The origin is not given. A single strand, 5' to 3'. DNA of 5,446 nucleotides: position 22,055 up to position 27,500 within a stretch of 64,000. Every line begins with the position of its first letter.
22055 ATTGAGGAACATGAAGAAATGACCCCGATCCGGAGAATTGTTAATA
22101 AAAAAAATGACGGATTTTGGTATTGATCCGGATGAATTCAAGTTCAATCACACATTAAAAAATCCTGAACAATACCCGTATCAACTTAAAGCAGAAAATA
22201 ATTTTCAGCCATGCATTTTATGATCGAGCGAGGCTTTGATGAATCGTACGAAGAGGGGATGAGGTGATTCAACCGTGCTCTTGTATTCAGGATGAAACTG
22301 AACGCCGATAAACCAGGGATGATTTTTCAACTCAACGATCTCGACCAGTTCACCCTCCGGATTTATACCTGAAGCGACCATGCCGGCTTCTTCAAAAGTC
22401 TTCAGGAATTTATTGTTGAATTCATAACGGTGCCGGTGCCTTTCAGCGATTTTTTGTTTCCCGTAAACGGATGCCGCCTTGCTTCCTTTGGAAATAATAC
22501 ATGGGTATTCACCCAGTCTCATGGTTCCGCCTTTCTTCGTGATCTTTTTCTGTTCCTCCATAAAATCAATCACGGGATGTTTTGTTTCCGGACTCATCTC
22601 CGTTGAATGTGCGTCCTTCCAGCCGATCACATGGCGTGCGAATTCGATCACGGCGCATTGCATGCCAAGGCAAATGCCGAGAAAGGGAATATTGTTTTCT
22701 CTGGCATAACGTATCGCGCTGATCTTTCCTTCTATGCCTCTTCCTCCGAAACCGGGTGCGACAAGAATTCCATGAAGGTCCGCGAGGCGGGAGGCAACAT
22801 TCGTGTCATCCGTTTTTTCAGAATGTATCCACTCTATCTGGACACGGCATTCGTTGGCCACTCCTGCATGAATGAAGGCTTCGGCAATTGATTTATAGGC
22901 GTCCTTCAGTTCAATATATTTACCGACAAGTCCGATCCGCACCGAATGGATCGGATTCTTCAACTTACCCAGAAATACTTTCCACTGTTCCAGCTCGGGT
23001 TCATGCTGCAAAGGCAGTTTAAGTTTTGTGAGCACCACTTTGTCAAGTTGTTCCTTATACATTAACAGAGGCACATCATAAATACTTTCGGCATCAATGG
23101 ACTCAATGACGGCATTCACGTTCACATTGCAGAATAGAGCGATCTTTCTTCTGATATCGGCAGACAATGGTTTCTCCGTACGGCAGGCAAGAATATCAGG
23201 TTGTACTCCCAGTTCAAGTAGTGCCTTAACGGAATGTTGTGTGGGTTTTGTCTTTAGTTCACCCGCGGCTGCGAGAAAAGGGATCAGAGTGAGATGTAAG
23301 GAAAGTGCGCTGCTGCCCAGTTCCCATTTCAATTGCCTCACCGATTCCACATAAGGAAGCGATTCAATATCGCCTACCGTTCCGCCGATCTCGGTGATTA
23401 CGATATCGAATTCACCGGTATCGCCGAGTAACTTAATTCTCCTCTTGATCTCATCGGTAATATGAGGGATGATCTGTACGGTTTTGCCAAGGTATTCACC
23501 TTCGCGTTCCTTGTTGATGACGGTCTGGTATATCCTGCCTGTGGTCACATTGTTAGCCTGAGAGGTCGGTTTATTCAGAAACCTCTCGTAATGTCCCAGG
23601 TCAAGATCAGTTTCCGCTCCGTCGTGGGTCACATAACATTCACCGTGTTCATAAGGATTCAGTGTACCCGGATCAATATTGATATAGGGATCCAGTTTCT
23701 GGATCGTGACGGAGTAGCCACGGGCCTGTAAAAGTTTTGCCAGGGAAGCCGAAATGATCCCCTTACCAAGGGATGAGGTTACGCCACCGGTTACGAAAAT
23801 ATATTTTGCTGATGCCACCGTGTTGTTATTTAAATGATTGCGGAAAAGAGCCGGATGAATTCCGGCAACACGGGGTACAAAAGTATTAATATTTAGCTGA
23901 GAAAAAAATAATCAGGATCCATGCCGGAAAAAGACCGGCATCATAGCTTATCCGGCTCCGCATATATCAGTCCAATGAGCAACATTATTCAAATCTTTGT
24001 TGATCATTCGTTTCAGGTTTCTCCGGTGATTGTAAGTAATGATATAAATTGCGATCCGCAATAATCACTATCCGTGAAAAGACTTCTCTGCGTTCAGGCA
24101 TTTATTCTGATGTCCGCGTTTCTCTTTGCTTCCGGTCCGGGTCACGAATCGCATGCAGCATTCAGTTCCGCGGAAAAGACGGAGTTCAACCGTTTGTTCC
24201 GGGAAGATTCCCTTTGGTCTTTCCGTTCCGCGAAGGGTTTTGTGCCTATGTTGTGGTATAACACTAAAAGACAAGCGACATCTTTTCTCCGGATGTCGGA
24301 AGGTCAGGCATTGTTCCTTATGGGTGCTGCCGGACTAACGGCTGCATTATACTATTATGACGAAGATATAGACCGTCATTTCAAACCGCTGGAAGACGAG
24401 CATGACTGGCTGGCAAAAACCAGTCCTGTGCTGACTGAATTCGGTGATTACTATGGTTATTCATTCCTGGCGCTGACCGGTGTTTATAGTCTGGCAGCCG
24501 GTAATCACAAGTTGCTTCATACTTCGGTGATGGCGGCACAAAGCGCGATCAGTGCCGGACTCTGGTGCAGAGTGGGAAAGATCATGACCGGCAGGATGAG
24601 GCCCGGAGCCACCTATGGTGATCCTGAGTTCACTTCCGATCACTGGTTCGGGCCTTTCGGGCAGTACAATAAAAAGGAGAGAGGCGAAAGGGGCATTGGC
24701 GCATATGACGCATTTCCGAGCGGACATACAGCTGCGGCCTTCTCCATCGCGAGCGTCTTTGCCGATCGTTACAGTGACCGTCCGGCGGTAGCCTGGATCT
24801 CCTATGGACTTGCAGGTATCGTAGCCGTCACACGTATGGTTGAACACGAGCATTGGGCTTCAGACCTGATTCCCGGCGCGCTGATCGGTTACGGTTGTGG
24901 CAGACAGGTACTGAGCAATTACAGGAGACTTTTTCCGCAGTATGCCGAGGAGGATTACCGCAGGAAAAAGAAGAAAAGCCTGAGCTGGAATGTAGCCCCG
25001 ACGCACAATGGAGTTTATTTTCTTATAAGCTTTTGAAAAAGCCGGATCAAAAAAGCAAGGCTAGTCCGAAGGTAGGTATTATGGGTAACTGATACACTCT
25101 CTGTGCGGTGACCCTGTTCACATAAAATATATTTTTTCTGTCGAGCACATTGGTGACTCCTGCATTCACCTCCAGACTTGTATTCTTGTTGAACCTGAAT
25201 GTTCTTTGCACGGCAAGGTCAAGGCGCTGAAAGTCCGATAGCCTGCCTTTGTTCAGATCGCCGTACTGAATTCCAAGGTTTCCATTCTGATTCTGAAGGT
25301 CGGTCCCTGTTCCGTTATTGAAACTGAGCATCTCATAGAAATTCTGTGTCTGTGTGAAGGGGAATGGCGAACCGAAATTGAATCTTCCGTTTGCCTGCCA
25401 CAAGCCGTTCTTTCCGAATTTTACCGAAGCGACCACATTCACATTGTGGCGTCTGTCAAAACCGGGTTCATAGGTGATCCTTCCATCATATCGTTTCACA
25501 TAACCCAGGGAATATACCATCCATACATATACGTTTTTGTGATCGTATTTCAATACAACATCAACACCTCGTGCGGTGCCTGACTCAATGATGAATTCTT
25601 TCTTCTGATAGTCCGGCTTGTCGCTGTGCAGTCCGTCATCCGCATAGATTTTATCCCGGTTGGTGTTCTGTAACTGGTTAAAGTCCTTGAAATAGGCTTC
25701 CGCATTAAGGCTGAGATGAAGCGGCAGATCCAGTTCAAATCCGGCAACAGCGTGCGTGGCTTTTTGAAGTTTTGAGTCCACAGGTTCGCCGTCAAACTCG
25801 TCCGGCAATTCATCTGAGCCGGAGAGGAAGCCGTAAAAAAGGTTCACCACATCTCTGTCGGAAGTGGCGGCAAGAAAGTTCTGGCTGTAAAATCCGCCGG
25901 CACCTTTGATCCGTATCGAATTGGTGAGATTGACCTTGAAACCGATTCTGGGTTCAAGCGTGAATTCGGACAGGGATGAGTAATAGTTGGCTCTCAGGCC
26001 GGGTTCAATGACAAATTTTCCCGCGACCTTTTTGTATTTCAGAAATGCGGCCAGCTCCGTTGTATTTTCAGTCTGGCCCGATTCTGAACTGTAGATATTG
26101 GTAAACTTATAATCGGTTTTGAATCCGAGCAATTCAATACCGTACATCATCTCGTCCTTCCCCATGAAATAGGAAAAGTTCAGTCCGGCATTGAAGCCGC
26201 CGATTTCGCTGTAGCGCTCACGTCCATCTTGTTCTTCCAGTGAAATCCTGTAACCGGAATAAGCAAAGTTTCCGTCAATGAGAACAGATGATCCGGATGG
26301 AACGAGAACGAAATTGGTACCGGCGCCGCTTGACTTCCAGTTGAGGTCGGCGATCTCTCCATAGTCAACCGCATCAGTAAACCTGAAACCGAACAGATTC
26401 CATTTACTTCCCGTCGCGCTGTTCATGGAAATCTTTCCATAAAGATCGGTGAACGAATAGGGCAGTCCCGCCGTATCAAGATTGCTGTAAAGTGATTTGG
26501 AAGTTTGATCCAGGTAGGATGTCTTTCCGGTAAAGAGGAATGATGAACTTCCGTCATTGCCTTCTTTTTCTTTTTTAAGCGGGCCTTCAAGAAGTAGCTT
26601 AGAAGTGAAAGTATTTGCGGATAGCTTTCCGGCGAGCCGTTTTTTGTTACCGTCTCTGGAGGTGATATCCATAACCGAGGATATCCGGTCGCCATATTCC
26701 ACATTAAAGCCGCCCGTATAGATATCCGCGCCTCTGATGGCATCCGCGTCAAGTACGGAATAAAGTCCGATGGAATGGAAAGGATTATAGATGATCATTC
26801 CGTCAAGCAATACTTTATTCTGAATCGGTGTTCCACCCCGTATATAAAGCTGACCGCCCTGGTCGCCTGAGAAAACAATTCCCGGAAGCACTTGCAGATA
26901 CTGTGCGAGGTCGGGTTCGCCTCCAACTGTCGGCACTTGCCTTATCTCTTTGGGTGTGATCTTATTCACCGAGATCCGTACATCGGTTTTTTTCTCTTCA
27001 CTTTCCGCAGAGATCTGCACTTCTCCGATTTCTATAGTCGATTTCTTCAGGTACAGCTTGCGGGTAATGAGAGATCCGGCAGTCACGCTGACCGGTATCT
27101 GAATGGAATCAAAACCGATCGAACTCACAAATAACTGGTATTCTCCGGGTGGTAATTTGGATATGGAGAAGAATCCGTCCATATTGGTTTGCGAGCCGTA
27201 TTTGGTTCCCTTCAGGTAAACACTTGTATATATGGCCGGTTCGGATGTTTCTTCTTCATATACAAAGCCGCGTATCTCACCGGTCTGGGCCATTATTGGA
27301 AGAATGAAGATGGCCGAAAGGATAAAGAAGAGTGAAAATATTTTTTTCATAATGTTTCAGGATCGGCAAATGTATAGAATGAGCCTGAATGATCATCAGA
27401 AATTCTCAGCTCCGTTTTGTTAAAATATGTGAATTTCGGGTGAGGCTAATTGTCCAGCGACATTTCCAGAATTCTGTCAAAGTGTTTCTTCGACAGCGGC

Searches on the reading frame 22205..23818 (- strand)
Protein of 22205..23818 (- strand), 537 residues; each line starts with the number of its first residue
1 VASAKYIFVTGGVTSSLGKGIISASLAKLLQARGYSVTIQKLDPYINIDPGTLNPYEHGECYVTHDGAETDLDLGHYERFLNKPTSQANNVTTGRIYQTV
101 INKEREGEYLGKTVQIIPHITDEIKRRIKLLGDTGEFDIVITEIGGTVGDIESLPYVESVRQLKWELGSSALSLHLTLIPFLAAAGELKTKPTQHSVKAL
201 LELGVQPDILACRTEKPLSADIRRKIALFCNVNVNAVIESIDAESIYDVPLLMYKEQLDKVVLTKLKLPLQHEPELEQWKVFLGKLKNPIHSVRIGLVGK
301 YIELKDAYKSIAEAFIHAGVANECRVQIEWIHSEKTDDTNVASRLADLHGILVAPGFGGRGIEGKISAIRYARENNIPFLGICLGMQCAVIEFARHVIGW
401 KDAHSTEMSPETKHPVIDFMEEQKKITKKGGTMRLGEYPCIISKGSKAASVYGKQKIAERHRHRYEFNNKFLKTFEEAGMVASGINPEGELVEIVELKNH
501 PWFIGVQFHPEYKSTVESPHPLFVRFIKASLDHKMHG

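Call 84: search_protein_families(library=pfam, proteins=[window:22205-23818:-], max_evalue=0.001)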
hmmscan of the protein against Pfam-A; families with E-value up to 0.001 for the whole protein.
window:22205-23818:- (537 aa): 4 families
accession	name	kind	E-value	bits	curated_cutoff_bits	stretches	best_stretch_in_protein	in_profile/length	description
PF06418.20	CTP_synth_N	-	1.5e-123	411.8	26.1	1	5-268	1-265/265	CTP synthase N-terminus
PF00117.34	GATase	-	4.4e-45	154.1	22.8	1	304-528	2-189/190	Glutamine amidotransferase class-I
PF07722.19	Peptidase_C26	-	1e-07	32.4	20.5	1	367-511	96-219/219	Peptidase C26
PF01656.29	CbiA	-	0.0005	20.5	25.4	1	13-113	6-54/125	CobQ/CobB/MinD/ParA nucleotide binding domain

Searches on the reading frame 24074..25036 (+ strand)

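Call 84: search_protein_families(library=pfam, proteins=[window:24074-25036:+], max_evalue=0.001)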
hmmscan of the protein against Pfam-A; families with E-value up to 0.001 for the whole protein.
window:24074-25036:+ (320 aa): 2 families
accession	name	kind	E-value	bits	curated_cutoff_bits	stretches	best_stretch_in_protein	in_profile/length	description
PF01569.27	PAP2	-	1.2e-15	57.8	27.2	1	157-279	8-121/130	PAP2 superfamily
PF14378.12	PAP2_3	-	4.5e-06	27.1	27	1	197-274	109-186/190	PAP2 superfamily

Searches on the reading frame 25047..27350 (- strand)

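Call 84: search_protein_families(library=pfam, proteins=[window:25047-27350:-], max_evalue=0.001)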
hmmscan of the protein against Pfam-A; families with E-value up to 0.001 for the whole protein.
window:25047-27350:- (767 aa): 5 families
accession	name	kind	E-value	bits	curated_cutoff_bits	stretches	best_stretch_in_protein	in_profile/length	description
PF13715.12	CarbopepD_reg_2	-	3.5e-17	62.6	32.2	1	26-112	1-87/88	CarboxypepD_reg-like domain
PF13620.12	CarboxypepD_reg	-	6.6e-12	46.1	32.3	1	26-93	2-73/82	Carboxypeptidase regulatory-like domain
PF07715.20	Plug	-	5.5e-10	40.2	23.9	1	121-222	2-102/107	TonB-dependent Receptor Plug Domain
PF09430.16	EMC7_beta-sandw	-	4.6e-05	24.1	26.6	1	42-106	10-70/122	ER membrane protein complex subunit 7, beta-sandwich domain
PF08308.17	PEGA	-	0.00046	20.5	20.8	0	43-103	14-69/71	PEGA domain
